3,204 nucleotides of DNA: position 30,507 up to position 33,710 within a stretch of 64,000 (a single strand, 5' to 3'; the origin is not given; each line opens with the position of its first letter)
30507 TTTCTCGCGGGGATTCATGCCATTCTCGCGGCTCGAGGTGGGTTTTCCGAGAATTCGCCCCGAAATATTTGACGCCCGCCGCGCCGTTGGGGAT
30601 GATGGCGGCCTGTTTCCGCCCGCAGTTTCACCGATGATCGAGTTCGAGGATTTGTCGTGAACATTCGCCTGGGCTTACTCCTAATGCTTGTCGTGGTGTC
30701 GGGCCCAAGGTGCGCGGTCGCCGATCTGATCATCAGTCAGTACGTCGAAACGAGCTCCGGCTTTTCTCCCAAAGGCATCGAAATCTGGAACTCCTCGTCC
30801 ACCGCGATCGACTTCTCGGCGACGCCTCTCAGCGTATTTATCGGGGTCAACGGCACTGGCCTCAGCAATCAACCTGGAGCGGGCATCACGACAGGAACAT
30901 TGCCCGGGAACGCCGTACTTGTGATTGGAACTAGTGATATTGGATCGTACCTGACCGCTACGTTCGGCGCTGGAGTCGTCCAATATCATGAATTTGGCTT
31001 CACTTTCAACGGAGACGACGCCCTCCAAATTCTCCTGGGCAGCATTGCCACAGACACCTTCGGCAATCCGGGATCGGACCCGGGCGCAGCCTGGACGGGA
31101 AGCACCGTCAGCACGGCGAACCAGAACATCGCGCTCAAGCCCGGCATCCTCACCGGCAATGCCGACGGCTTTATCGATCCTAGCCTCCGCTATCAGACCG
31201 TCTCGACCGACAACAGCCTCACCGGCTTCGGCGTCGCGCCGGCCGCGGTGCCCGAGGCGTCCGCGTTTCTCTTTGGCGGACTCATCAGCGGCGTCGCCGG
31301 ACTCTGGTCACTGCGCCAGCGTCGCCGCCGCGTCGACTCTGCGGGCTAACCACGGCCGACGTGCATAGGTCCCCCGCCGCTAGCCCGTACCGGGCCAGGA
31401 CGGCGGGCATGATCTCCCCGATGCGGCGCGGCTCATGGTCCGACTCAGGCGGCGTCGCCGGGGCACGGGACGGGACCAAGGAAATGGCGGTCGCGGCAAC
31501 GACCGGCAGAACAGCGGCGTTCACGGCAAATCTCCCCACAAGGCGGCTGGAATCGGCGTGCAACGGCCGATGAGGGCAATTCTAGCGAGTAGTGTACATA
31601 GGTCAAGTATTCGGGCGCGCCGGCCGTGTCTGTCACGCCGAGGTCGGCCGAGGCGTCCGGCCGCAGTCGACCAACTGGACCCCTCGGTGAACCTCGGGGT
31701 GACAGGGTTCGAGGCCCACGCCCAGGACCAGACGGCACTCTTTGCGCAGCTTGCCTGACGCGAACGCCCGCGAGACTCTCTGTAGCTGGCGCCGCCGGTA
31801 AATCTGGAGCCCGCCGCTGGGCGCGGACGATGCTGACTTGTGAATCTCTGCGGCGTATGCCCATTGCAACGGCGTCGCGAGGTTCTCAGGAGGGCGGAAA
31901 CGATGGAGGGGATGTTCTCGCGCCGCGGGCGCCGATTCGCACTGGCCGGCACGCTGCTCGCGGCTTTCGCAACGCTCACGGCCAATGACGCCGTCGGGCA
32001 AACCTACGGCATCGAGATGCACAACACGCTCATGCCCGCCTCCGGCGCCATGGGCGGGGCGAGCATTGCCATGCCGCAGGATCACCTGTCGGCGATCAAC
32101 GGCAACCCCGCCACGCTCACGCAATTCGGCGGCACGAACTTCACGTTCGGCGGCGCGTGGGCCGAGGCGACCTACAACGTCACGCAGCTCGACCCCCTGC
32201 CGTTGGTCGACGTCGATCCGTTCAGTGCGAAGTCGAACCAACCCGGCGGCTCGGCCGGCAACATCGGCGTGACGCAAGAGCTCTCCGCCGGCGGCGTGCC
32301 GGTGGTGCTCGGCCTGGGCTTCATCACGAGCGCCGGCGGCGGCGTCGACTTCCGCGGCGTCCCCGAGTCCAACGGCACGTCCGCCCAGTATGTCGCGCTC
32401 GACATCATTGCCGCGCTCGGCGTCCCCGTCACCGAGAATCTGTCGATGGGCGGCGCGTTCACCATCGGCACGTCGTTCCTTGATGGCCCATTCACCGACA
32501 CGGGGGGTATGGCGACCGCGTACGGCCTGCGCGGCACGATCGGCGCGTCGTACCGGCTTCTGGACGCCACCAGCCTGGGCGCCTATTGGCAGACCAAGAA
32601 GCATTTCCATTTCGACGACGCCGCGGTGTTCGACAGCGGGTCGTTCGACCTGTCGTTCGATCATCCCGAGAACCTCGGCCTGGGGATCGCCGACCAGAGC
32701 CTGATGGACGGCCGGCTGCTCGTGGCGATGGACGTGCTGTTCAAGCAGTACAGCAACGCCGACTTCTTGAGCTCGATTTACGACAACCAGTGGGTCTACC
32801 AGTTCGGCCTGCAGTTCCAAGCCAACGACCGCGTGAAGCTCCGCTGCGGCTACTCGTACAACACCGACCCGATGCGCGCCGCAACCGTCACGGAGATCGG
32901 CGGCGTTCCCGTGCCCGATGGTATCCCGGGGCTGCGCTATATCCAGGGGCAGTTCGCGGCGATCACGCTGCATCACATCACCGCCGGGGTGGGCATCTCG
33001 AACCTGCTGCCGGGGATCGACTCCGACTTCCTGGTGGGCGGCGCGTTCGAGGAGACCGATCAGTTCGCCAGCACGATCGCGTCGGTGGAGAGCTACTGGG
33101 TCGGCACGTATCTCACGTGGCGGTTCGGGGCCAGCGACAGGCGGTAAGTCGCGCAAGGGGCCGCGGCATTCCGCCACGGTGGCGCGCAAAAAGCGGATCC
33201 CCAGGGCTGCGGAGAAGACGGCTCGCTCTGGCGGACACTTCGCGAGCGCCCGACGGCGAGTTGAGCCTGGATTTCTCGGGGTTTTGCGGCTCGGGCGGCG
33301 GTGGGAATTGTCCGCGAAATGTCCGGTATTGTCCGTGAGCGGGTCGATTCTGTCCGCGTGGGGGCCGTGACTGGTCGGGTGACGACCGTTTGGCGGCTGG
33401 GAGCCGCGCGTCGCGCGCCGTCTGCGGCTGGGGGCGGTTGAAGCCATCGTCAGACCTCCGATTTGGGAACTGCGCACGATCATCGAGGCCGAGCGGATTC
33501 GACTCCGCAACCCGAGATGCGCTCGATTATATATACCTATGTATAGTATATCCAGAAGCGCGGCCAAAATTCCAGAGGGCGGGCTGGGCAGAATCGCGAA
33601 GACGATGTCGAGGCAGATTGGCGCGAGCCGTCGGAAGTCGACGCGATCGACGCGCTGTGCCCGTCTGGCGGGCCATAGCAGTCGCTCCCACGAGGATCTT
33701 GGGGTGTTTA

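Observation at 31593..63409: Candidate repressor regulon: palindromic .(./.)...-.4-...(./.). box in three sigma70-like promoters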

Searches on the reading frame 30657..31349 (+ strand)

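Call 20: search_protein_families(library=pfam, proteins=[window:30657-31349:+], max_evalue=0.01)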
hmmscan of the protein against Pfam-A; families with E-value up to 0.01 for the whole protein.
window:30657-31349:+ (230 aa): 1 family
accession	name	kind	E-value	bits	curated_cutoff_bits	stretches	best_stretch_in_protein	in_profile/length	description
PF00932.25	LTD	-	2.4e-05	25.1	34.3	1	20-101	4-74/109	Lamin Tail Domain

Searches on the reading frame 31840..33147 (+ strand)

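Call 20: search_protein_families(library=pfam, proteins=[window:31840-33147:+], max_evalue=0.01)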
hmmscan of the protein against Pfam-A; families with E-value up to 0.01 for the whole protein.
window:31840-33147:+ (435 aa): 1 family
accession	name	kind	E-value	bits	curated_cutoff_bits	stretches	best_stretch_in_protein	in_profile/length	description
PF03349.22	Toluene_X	-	5e-06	25.7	29.7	1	313-350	312-349/421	Outer membrane protein transport protein (OMPP1/FadL/TodX)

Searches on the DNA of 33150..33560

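Call 81: search_rna_families(source=window, start=33150, end=33560, threshold=evalue, max_evalue=5)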
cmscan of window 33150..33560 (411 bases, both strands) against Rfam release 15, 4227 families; matches with E-value up to 5: 2.
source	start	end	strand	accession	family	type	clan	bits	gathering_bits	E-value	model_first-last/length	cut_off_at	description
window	33232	33324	+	RF03276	mir-2232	Gene; miRNA;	-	14.7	70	4.3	1-91/91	no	mir-2232 microRNA precursor family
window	33309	33343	-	RF03290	mir-9428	Gene; miRNA;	-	14.1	81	4.8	1-68/68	no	mir-9428 microRNA precursor family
